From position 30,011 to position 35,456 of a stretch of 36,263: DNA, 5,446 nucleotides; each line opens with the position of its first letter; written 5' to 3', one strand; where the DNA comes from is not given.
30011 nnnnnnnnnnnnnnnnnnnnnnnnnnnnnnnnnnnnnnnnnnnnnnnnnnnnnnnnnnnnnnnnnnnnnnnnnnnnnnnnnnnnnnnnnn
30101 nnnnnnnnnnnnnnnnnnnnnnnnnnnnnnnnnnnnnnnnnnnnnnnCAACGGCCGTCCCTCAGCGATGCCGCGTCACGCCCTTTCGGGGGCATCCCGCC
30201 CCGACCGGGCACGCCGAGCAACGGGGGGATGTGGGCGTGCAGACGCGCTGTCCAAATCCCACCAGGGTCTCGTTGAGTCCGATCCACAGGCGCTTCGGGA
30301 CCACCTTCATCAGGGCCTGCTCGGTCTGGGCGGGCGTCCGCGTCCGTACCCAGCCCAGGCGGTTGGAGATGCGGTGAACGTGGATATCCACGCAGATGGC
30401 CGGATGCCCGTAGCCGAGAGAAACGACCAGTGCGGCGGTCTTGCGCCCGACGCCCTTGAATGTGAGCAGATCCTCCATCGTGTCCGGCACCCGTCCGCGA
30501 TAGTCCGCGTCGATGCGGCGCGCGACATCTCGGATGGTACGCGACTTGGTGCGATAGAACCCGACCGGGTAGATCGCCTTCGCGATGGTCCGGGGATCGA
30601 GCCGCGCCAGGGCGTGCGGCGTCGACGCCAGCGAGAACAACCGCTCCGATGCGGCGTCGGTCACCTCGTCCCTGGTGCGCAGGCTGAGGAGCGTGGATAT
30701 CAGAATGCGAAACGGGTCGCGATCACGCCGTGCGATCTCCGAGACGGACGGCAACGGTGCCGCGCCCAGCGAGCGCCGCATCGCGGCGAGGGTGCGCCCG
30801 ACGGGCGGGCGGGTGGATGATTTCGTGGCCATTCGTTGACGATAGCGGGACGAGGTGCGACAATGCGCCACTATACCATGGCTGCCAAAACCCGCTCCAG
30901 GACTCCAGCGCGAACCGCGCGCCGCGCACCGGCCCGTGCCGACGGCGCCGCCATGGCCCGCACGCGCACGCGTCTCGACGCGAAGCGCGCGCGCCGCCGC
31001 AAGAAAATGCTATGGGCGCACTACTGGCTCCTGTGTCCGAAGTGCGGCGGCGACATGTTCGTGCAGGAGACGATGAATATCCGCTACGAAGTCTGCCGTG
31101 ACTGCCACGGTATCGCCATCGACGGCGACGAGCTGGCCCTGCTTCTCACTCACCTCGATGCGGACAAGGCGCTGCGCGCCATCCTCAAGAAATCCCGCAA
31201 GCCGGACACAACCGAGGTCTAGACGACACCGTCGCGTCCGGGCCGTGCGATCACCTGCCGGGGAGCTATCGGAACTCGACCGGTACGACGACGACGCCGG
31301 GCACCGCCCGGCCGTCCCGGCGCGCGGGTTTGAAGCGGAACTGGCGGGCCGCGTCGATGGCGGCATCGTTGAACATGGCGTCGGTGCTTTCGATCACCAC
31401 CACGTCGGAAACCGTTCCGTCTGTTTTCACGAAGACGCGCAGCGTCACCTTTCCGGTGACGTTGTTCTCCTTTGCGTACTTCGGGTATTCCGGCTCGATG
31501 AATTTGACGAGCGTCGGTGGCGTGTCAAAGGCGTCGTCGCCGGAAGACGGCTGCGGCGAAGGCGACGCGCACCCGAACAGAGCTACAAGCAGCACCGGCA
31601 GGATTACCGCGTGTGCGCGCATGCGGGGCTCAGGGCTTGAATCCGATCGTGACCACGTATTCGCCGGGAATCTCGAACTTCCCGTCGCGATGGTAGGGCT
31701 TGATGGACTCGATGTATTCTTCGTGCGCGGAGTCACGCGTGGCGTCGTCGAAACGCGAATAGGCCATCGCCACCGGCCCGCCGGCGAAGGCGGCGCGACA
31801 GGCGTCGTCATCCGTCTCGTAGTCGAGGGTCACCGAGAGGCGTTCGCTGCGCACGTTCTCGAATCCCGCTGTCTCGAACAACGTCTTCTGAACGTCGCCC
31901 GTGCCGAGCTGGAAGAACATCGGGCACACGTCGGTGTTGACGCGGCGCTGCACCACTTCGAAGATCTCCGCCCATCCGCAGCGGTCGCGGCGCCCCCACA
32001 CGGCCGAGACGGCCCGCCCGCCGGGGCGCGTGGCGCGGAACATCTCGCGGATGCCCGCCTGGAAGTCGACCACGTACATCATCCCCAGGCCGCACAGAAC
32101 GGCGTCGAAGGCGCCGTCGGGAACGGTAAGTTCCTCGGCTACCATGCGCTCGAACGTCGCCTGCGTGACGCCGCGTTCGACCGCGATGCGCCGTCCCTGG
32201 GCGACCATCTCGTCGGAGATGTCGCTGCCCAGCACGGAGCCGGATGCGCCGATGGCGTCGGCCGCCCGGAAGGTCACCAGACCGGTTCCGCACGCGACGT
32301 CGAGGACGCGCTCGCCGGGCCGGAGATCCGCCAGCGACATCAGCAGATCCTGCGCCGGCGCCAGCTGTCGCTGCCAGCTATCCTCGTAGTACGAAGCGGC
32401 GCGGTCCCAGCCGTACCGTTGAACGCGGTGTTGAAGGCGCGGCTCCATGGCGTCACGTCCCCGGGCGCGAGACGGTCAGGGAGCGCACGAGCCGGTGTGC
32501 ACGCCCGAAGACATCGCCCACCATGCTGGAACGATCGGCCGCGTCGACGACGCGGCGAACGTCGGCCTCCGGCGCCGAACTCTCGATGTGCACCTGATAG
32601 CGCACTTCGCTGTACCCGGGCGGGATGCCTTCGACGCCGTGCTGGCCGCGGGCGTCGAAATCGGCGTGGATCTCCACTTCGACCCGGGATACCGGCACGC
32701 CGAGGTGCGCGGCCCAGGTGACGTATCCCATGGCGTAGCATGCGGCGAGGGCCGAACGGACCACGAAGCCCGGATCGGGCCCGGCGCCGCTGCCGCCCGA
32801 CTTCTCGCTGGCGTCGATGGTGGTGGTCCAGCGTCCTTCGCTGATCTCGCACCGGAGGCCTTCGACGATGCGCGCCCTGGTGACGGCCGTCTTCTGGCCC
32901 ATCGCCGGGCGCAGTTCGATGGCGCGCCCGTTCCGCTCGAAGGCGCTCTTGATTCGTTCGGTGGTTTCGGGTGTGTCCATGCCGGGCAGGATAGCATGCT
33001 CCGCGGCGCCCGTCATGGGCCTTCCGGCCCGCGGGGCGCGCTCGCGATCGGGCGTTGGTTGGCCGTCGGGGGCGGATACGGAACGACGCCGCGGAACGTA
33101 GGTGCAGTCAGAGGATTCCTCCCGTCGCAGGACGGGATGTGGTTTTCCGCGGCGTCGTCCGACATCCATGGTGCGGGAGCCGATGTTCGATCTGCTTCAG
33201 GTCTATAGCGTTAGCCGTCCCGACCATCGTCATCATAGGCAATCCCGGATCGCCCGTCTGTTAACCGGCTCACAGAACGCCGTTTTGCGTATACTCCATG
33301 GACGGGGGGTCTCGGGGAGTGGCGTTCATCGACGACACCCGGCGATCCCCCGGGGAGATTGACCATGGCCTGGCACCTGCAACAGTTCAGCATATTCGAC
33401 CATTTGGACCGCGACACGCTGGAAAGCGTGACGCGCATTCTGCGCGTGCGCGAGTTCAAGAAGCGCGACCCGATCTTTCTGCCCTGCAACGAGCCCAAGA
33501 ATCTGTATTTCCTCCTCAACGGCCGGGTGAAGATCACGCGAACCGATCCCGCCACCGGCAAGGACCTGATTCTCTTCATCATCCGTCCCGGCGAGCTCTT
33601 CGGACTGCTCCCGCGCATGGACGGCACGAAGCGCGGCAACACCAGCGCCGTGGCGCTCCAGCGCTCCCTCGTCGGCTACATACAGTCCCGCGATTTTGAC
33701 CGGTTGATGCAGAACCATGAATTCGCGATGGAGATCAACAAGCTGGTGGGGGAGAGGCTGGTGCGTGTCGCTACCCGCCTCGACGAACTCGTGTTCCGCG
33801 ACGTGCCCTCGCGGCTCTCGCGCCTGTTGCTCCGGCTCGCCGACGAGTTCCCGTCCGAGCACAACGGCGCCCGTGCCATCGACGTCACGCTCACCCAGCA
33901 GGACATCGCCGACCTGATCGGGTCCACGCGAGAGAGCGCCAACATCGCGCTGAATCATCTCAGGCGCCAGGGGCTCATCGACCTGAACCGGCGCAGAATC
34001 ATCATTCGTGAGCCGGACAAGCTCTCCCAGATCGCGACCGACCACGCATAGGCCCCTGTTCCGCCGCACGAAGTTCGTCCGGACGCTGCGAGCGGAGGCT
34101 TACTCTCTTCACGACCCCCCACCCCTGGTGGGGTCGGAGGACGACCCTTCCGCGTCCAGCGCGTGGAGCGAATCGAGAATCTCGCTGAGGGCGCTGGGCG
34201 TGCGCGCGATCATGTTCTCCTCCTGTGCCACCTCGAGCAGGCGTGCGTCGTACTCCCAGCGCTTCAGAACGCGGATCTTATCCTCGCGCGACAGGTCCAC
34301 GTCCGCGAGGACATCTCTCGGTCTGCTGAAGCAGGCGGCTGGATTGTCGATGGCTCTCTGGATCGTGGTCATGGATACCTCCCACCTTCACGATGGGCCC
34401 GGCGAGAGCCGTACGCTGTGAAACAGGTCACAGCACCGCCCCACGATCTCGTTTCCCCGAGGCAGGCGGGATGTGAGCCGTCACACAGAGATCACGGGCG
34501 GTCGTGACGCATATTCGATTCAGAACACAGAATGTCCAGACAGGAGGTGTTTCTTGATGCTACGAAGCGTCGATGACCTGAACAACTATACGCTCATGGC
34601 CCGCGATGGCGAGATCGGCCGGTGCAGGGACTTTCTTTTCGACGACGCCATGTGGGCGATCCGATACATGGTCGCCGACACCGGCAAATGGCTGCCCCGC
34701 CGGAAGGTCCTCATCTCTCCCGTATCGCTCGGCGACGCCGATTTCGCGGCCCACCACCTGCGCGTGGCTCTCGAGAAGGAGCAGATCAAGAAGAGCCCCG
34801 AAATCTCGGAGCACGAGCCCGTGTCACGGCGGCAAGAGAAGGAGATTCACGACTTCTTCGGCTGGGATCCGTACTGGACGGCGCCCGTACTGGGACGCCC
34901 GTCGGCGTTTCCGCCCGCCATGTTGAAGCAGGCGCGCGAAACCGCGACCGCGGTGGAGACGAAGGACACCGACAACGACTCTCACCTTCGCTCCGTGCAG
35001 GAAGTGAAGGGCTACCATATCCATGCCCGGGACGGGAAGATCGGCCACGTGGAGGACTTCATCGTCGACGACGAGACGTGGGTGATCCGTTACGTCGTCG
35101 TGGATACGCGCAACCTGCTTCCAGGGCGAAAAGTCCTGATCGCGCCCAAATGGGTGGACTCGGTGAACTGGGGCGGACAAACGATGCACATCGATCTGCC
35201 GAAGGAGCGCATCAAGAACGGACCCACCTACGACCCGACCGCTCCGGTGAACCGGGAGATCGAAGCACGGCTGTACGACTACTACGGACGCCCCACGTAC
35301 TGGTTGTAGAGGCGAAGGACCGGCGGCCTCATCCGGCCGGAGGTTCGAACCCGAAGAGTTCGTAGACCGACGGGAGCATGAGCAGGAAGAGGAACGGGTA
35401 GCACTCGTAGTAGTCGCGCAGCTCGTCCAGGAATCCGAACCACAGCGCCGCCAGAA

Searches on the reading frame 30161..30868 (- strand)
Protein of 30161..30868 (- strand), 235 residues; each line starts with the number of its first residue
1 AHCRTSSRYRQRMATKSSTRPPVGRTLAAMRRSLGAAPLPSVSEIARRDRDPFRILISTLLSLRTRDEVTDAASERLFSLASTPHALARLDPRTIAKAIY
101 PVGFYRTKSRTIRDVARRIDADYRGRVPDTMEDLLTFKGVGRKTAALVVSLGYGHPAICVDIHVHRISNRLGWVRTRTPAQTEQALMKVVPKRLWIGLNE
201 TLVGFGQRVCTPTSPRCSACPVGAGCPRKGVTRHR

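Call 67: search_protein_families(library=pfam, proteins=[window:30161-30868:-], max_evalue=0.0001)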
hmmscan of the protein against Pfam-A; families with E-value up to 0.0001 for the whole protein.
window:30161-30868:- (235 aa): 2 families
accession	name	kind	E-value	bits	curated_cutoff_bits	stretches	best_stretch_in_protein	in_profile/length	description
PF00730.31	HhH-GPD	-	5.9e-25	88.1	26.2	1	57-192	1-108/108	HhH-GPD superfamily base excision DNA repair protein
PF00633.29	HHH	-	5.7e-05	23.2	24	0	123-150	2-29/30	Helix-hairpin-helix motif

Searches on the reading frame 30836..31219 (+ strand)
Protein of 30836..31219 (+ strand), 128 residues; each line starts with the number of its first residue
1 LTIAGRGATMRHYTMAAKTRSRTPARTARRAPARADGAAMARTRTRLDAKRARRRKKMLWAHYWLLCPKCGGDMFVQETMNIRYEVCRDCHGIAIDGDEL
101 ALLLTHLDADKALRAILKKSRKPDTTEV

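Call 67: search_protein_families(library=pfam, proteins=[window:30836-31219:+], max_evalue=0.0001)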
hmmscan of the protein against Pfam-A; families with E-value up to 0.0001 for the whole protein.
window:30836-31219:+ (128 aa): 1 family
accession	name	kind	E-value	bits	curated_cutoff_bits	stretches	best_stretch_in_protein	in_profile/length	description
PF13453.11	Zn_ribbon_TFIIB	-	1.5e-05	24.7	22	1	67-103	2-38/41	Transcription factor zinc-finger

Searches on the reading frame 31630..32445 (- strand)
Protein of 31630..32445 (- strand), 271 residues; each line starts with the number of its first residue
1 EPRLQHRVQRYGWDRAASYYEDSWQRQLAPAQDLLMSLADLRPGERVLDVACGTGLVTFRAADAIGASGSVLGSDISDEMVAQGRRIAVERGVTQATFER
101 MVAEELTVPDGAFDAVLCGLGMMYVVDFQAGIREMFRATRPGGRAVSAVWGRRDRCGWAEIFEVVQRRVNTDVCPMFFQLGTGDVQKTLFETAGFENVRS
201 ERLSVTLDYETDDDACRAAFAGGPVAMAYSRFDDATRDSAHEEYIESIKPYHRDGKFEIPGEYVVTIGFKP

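Call 67: search_protein_families(library=pfam, proteins=[window:31630-32445:-], max_evalue=0.0001)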
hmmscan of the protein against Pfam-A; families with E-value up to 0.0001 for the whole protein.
window:31630-32445:- (271 aa): 8 families
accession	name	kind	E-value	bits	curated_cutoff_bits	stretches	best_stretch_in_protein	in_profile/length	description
PF01209.24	Ubie_methyltran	-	6.8e-23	81.7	20.1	1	34-146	38-150/233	ubiE/COQ5 methyltransferase family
PF13649.12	Methyltransf_25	-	6.4e-21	75.3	27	1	47-143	1-97/97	Methyltransferase domain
PF13847.12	Methyltransf_31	-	3.5e-19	69.4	27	1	42-147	2-109/145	Methyltransferase domain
PF08241.18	Methyltransf_11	-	2.1e-17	64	21.2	1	48-146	1-94/95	Methyltransferase domain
PF13489.12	Methyltransf_23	-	1.1e-12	48.4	27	1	30-198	8-162/164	Methyltransferase domain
PF08242.18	Methyltransf_12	-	5.1e-12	46.8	30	1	48-144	1-97/98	Methyltransferase domain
PF02353.26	CMAS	-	2.7e-05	24.1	27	1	19-95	35-112/273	Mycolic acid cyclopropane synthetase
PF01135.25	PCMT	-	8.4e-05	22.9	20.3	0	35-87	65-117/210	Protein-L-isoaspartate(D-aspartate) O-methyltransferase (PCMT)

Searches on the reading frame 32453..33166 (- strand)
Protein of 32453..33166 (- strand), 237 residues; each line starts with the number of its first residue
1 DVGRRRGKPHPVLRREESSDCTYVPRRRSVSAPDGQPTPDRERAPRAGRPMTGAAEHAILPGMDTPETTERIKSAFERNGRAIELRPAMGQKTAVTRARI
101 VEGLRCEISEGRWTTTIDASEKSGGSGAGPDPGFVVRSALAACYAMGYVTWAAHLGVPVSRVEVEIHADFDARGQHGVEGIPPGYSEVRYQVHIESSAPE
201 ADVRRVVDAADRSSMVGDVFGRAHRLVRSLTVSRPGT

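Call 67: search_protein_families(library=pfam, proteins=[window:32453-33166:-], max_evalue=0.0001)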
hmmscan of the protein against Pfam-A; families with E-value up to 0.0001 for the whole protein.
window:32453-33166:- (237 aa): 1 family
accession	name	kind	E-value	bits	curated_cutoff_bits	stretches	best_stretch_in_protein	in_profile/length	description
PF02566.24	OsmC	-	3.4e-13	50.3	27.5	1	125-221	1-92/100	OsmC-like protein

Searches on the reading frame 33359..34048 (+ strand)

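Call 67: search_protein_families(library=pfam, proteins=[window:33359-34048:+], max_evalue=0.0001)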
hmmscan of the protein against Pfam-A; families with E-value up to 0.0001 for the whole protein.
window:33359-34048:+ (230 aa): 3 families
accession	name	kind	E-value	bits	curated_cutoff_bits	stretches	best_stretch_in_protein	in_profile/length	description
PF13545.12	HTH_Crp_2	-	1.8e-18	66.7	27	1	152-224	2-69/70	Crp-like helix-turn-helix domain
PF00027.35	cNMP_binding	-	2.7e-14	53.3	27.5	1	31-120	2-89/89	Cyclic nucleotide-binding domain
PF00325.26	Crp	-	2.5e-07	30.8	21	1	177-207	2-32/32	Bacterial regulatory proteins, crp family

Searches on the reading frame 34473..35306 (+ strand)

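Call 67: search_protein_families(library=pfam, proteins=[window:34473-35306:+], max_evalue=0.0001)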
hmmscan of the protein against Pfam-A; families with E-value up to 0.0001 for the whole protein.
window:34473-35306:+ (278 aa): 1 family
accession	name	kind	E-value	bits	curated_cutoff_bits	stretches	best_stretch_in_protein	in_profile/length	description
PF05239.21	PRC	-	2.7e-09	37.3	21.2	1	180-246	11-77/78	PRC-barrel domain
